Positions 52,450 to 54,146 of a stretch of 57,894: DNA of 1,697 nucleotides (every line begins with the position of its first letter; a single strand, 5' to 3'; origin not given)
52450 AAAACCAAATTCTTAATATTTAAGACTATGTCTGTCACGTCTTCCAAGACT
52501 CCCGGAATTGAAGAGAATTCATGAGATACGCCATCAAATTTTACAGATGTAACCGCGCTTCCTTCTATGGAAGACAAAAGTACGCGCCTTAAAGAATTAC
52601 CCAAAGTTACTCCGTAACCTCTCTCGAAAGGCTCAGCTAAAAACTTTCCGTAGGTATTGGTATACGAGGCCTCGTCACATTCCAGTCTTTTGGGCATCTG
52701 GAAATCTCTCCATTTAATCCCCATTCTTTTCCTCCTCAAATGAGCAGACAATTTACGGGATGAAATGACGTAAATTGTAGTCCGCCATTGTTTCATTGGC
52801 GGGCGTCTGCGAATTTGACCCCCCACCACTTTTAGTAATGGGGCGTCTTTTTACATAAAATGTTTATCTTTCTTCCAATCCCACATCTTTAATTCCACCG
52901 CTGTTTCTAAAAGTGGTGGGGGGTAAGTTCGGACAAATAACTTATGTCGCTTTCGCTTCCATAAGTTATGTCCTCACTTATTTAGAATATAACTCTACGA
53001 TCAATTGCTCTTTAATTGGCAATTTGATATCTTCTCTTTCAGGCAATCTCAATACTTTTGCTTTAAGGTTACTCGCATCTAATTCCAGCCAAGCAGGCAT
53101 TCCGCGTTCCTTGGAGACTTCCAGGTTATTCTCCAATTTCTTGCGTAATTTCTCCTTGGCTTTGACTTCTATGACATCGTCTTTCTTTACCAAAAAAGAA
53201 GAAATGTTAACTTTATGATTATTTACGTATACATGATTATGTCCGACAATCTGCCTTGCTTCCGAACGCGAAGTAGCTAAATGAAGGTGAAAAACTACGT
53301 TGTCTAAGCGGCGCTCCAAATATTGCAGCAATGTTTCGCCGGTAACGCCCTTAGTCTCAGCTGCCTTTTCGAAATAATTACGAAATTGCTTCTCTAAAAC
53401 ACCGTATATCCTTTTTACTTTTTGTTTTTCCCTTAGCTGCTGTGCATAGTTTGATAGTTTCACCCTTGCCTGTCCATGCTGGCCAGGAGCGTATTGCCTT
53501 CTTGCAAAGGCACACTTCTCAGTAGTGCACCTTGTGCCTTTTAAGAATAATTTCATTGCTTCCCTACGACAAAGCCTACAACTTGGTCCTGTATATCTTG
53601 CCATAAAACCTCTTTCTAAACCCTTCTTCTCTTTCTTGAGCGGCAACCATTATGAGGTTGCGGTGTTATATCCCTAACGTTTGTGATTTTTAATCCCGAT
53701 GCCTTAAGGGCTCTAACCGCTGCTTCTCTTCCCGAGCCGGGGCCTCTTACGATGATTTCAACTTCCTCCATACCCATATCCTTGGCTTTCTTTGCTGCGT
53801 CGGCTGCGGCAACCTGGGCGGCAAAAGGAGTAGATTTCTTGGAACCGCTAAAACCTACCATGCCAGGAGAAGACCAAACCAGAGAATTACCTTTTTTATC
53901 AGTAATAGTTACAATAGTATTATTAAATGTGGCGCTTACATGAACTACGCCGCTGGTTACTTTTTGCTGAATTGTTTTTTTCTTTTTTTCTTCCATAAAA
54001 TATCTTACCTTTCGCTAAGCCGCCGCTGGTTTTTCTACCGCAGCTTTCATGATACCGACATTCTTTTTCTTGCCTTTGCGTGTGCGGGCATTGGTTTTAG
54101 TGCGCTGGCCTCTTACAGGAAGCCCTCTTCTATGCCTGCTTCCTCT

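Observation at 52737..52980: Eight copies of a modular quasi-palindromic element filling stop-codon-to-Shine-Dalgarno gaps in core operons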

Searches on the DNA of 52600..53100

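Call 11: search_rna_families(source=window, start=52600, end=53100, threshold=evalue, max_evalue=10)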
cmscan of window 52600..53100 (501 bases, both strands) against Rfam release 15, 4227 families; matches with E-value up to 10: 7.
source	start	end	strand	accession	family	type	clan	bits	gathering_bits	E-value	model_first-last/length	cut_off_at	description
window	52813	52928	+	RF04049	MIR7127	Gene; miRNA;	-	20.1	100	0.28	1-132/132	no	MIR7127 microRNA precursor family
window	52818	52924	+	RF04133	MIR2646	Gene; miRNA;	-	19.6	245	0.053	1-256/256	no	MIR2646 microRNA precursor family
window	52808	52933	+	RF04209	MIR7533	Gene; miRNA;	-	18.5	230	0.23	1-249/249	no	MIR7533 microRNA precursor family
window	52609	52744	-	RF00509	snosnR64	Gene; snRNA; snoRNA; CD-box;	CL00069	16.4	38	2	1-105/105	no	Small nucleolar RNA snR64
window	52996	53074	-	RF03149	RAGATH-12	Gene; sRNA;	-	14.3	75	3.3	1-78/78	no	RAGATH-12 RNA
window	52815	52902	-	RF01930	bxd_2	Gene; lncRNA;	-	12.9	80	1.8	1-91/91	no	Bithoraxoid conserved region 2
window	52782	52802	+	RF00624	P9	Gene;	-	11.7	43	9.4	11-31/74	no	Pseudomonas sRNA P9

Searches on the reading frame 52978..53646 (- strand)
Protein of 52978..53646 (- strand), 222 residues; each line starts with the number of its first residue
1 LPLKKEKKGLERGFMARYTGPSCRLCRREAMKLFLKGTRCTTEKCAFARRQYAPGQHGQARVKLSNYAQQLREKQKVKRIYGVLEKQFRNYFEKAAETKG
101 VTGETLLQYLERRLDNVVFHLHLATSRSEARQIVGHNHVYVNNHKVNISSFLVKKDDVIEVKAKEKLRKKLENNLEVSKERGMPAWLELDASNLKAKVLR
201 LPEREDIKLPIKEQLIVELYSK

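Call 6: search_protein_families(library=pfam, proteins=[window:52978-53646:-])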
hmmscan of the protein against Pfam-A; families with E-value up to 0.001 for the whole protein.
window:52978-53646:- (222 aa): 3 families
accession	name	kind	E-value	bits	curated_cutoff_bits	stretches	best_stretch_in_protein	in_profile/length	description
PF00163.24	Ribosomal_S4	-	2.4e-37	127.9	23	1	17-111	1-95/95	Ribosomal protein S4/S9 N-terminal domain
PF01479.30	S4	-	2.1e-15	56.6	22.8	1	112-159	1-48/48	S4 domain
PF22421.1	SYY_C-terminal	-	0.00035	20.8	27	1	113-160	20-67/83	Tyrosine--tRNA ligase SYY-like C-terminal domain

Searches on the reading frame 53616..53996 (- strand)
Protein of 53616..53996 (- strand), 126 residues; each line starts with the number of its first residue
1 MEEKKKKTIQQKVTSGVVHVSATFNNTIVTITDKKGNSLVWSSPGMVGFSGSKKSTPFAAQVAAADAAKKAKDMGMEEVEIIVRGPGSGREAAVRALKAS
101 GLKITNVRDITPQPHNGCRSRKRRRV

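Call 6: search_protein_families(library=pfam, proteins=[window:53616-53996:-])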
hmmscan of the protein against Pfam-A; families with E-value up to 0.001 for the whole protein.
window:53616-53996:- (126 aa): 1 family
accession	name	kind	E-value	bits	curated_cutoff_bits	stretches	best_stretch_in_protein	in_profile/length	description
PF00411.24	Ribosomal_S11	-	5.5e-47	159.2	25.1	1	16-125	1-110/110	Ribosomal protein S11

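Call 10: find_encoding_contigs(protein=window:53616-53996:-, flank=10000, max_places=10)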
Protein window:53616-53996:- (126 aa): 10 contigs read that carry it; 8 places shown.
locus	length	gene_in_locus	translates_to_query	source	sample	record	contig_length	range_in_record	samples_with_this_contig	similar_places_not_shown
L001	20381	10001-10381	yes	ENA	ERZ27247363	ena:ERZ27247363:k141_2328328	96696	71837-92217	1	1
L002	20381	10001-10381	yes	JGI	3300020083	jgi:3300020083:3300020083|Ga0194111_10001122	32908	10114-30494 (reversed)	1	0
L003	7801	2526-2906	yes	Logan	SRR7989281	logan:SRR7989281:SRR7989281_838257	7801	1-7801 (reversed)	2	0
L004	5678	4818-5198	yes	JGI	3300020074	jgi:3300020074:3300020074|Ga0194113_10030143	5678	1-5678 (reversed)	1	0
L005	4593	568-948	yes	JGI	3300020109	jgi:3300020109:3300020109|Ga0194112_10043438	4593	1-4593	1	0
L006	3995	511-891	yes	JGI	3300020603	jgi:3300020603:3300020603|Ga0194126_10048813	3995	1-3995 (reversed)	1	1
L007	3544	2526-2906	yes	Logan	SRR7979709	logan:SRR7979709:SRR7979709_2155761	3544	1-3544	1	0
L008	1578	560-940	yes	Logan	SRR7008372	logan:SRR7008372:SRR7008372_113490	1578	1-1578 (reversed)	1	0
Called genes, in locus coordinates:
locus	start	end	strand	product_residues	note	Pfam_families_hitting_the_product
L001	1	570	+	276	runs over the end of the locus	PF00181:Ribosomal_L2_N, PF03947:Ribosomal_L2_C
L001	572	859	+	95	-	PF00203:Ribosomal_S19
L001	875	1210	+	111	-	PF00237:Ribosomal_L22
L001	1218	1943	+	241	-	PF05316:VAR1 (faint), PF07650:KH_2, PF00189:Ribosomal_S3_C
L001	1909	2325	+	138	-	PF00252:Ribosomal_L16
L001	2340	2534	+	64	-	PF00831:Ribosomal_L29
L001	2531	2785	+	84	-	PF00366:Ribosomal_S17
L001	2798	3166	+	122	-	PF00238:Ribosomal_L14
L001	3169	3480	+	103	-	PF00467:KOW, PF17136:ribosomal_L24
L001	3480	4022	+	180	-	PF00281:Ribosomal_L5, PF00673:Ribosomal_L5_C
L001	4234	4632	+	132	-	PF00410:Ribosomal_S8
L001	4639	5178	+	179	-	PF00347:Ribosomal_L6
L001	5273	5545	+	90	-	PF00861:Ribosomal_L18p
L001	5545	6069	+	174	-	PF00333:Ribosomal_S5, PF03719:Ribosomal_S5_C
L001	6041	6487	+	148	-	PF00828:Ribosomal_L27A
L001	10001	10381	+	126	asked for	PF00411:Ribosomal_S11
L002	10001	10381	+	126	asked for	PF00411:Ribosomal_S11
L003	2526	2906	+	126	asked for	PF00411:Ribosomal_S11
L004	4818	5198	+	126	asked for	PF00411:Ribosomal_S11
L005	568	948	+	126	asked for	PF00411:Ribosomal_S11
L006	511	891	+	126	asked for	PF00411:Ribosomal_S11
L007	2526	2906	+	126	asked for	PF00411:Ribosomal_S11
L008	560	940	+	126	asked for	PF00411:Ribosomal_S11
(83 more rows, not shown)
